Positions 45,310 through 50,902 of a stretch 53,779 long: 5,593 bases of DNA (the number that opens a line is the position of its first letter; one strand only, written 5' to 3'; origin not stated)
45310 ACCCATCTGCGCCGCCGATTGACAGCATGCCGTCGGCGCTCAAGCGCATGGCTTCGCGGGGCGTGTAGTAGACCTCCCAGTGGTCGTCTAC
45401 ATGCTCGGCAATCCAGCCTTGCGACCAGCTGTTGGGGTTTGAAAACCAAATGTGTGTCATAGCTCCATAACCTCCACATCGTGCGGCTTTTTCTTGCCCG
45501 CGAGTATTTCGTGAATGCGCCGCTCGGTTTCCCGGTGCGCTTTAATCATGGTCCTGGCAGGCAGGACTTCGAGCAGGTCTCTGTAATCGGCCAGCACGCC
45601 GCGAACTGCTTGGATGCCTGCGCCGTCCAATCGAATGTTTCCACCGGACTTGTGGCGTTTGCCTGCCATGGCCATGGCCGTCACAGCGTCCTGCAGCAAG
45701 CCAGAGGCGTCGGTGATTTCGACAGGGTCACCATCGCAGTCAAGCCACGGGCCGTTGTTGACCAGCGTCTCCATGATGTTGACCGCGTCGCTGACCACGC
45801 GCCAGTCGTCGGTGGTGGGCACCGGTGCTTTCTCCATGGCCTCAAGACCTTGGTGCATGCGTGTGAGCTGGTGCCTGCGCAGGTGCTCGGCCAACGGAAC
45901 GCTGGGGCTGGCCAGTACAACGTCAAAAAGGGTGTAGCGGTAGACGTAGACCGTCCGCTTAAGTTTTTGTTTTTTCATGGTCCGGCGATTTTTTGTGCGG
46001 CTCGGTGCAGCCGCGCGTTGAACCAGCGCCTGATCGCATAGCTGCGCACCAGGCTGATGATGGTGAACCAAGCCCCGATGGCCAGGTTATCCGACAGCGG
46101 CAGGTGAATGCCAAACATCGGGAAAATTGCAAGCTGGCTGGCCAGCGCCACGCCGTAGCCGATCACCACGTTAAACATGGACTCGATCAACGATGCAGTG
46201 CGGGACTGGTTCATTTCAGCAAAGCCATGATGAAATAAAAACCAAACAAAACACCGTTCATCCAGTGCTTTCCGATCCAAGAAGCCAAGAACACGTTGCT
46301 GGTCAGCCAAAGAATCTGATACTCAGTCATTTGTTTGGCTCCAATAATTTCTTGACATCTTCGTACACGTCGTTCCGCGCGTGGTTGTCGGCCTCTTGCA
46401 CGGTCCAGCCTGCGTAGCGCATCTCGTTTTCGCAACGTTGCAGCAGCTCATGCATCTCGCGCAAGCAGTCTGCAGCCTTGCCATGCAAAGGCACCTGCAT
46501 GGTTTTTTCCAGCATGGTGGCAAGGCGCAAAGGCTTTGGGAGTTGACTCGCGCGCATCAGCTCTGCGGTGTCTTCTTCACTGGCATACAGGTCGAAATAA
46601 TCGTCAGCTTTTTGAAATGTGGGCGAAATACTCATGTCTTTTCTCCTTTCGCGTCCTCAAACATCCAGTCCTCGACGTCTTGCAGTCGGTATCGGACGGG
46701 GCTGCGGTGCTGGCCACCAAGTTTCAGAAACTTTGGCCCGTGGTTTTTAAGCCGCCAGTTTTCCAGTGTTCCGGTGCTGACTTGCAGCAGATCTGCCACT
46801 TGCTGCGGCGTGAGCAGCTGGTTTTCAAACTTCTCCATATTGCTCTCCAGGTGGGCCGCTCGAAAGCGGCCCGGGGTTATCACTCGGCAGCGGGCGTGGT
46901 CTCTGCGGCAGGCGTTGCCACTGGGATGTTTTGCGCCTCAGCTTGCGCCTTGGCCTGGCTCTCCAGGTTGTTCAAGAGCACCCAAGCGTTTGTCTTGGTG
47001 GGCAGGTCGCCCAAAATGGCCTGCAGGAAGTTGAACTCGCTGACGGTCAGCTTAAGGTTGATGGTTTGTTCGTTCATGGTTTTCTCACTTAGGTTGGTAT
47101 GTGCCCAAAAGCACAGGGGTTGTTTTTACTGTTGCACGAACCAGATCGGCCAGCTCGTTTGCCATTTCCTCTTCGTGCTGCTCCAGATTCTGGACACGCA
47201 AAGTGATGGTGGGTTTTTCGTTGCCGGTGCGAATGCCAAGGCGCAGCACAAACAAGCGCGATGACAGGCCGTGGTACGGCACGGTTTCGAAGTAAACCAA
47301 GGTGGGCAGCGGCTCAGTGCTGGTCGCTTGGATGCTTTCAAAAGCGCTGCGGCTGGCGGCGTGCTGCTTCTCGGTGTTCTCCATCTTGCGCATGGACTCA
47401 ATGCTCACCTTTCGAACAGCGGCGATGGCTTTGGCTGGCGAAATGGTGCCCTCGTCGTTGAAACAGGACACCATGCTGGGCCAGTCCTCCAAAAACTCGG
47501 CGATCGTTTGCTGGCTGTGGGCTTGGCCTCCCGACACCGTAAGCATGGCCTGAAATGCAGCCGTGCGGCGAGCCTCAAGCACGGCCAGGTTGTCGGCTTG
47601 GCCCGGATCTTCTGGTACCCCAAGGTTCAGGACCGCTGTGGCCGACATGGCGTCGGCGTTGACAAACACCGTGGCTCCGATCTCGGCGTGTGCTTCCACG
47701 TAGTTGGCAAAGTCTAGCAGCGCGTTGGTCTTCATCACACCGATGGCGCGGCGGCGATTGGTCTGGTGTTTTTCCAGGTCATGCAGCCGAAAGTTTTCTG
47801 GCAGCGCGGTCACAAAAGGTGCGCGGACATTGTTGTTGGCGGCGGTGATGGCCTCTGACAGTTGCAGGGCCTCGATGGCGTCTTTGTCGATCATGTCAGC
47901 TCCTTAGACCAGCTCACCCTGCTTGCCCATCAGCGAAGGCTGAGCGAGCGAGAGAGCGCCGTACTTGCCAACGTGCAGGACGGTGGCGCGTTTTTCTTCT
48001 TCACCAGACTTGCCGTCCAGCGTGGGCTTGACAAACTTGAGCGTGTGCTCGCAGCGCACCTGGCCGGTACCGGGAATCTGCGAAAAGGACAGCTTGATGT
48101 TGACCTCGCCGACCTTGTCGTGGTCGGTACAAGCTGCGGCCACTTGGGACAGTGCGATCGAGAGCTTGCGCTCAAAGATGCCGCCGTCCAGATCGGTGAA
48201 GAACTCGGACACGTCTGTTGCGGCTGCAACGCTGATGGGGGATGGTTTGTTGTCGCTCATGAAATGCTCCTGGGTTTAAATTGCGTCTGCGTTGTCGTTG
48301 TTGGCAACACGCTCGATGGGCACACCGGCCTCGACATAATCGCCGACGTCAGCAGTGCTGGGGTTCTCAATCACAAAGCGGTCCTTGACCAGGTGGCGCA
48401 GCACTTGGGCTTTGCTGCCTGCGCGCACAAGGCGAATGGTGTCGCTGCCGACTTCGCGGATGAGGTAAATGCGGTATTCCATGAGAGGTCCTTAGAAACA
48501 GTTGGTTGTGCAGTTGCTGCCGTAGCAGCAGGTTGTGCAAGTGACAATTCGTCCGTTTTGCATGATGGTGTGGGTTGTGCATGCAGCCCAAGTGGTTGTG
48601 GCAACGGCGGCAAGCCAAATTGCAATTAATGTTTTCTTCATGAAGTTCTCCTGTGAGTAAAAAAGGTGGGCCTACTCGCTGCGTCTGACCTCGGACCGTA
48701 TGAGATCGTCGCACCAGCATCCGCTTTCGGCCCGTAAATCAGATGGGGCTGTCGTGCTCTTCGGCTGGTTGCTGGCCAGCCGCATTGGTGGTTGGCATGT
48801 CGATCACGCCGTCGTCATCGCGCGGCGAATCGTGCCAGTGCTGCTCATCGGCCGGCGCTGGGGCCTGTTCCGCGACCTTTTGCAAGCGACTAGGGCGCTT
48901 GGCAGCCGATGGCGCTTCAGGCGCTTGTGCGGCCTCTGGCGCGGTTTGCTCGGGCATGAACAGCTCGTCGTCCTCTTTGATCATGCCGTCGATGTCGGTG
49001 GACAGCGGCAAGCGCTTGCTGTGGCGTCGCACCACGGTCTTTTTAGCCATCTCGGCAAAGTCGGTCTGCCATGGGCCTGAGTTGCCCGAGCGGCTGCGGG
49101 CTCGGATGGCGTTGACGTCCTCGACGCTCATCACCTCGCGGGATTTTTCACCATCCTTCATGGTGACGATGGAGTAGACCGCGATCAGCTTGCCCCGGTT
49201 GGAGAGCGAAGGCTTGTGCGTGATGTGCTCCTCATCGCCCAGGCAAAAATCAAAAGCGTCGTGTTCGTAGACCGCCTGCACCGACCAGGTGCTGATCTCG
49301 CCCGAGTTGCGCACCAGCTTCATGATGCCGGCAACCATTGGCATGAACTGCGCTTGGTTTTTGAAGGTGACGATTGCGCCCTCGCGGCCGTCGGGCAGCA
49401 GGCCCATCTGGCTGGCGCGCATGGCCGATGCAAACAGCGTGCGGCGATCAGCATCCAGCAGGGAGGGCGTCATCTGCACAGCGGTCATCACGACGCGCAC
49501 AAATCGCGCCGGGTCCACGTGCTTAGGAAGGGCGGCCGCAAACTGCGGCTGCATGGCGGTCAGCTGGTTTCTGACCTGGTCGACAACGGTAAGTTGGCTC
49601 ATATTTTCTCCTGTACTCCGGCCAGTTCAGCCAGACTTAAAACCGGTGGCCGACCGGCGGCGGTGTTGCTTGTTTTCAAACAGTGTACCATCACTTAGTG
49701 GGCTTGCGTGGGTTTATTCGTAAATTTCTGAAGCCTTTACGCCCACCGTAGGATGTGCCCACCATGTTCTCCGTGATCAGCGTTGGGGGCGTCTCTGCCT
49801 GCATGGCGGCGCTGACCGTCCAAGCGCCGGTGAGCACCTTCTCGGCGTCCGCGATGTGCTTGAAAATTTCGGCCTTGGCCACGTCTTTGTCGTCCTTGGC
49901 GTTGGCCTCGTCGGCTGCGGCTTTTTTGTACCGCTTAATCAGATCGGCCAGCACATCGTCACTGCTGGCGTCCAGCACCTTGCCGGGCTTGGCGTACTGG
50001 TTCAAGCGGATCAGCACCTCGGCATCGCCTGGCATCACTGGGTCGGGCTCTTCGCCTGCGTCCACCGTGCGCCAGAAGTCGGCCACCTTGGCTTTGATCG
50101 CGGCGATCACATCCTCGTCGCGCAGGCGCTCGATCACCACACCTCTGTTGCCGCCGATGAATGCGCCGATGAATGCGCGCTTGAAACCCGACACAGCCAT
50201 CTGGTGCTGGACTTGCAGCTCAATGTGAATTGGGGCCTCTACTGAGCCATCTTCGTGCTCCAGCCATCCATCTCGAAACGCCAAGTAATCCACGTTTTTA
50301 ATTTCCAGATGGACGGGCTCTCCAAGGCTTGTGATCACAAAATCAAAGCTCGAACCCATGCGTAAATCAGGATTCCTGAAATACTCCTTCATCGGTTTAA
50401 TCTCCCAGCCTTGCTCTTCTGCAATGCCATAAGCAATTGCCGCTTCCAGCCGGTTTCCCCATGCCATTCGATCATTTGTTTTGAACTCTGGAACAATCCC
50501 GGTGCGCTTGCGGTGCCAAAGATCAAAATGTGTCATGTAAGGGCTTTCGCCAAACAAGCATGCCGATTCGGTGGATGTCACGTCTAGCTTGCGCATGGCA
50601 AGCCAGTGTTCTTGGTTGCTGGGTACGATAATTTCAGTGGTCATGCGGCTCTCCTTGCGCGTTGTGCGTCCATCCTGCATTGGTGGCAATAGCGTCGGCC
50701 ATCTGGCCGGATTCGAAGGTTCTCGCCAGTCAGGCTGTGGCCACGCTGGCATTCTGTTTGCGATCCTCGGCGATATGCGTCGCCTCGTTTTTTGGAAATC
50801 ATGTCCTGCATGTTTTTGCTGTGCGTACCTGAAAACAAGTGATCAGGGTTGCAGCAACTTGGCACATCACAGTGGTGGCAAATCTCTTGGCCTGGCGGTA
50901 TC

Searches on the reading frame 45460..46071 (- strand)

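Call 77: search_protein_families(library=phrogs, proteins=[window:45460-46071:-], max_evalue=0.001)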
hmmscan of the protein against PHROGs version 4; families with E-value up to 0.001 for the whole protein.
window:45460-46071:- (204 aa): 1 family
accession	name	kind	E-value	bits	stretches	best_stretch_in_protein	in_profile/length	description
phrog_20828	-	unknown function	2.1e-07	31.9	1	51-187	36-166/179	-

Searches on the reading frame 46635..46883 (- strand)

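Call 77: search_protein_families(library=phrogs, proteins=[window:46635-46883:-], max_evalue=0.001)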
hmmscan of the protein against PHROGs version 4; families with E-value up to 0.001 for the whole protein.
window:46635-46883:- (83 aa): 4 families
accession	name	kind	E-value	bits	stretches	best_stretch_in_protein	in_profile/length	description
phrog_66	-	integration and excision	4.1e-08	34.3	1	13-78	83-144/412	excisionase and transcriptional regulator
phrog_4745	-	DNA, RNA and nucleotide metabolism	2e-05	25.4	1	12-79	18-89/107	DNA binding protein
phrog_668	-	DNA, RNA and nucleotide metabolism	2.7e-05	24.9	1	21-74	61-110/181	HTH DNA binding protein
phrog_10045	-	DNA, RNA and nucleotide metabolism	9.6e-05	23.2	1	21-63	18-60/74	HTH DNA binding protein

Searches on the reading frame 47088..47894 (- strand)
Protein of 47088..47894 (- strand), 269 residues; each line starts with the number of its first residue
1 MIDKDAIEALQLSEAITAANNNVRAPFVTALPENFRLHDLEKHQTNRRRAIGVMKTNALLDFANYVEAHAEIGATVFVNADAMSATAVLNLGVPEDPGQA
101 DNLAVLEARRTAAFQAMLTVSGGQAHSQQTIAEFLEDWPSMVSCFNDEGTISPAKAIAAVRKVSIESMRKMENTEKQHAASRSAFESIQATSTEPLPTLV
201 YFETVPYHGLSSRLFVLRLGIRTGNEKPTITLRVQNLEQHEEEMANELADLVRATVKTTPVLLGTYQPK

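Call 77: search_protein_families(library=phrogs, proteins=[window:47088-47894:-], max_evalue=0.001)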
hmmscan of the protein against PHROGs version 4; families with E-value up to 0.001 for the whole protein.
window:47088-47894:- (269 aa): 2 families
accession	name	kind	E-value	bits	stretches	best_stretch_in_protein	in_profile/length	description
phrog_210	-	unknown function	4.3e-65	220.7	1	3-266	4-272/274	-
phrog_18285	-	unknown function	8.2e-15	55.6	1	186-261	2-76/85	-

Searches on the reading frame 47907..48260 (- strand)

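Call 77: search_protein_families(library=phrogs, proteins=[window:47907-48260:-], max_evalue=0.001)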
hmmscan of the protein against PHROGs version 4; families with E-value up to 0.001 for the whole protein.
window:47907-48260:- (118 aa): 3 families
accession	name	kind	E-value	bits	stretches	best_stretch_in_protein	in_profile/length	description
phrog_204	-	unknown function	2.5e-24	86.9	1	13-109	22-111/143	-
phrog_33467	-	unknown function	7.5e-07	29.8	1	14-57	6-49/58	-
phrog_17027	-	unknown function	0.00065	20.1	1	70-115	3-51/62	-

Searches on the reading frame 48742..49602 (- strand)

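Call 77: search_protein_families(library=phrogs, proteins=[window:48742-49602:-], max_evalue=0.001)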
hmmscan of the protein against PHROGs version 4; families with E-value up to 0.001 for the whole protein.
window:48742-49602:- (287 aa): 5 families
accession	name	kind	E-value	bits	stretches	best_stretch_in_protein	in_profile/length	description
phrog_148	-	DNA, RNA and nucleotide metabolism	1e-68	233.7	1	5-254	24-276/387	RecT-like ssDNA annealing protein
phrog_34786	-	unknown function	1.9e-10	41.9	1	14-83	35-106/116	-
phrog_19737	-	unknown function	1.1e-06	29.8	1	15-101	19-105/108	-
phrog_2780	-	DNA, RNA and nucleotide metabolism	1.4e-06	29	1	82-256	85-249/369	RecT-like ssDNA annealing protein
phrog_12233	-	DNA, RNA and nucleotide metabolism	0.00073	20.6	0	160-229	6-72/158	RecT-like ssDNA annealing protein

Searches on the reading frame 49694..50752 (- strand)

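Call 77: search_protein_families(library=phrogs, proteins=[window:49694-50752:-], max_evalue=0.001)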
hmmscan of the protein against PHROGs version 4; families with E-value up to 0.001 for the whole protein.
window:49694-50752:- (353 aa): 2 families
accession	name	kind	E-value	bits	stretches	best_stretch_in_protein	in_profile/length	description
phrog_434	-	DNA, RNA and nucleotide metabolism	2.7e-56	192.4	1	31-309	41-316/372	RecE-like recombination exonuclease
phrog_7655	-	DNA, RNA and nucleotide metabolism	1.3e-07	31.9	1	48-193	11-147/551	RecE-like recombination exonuclease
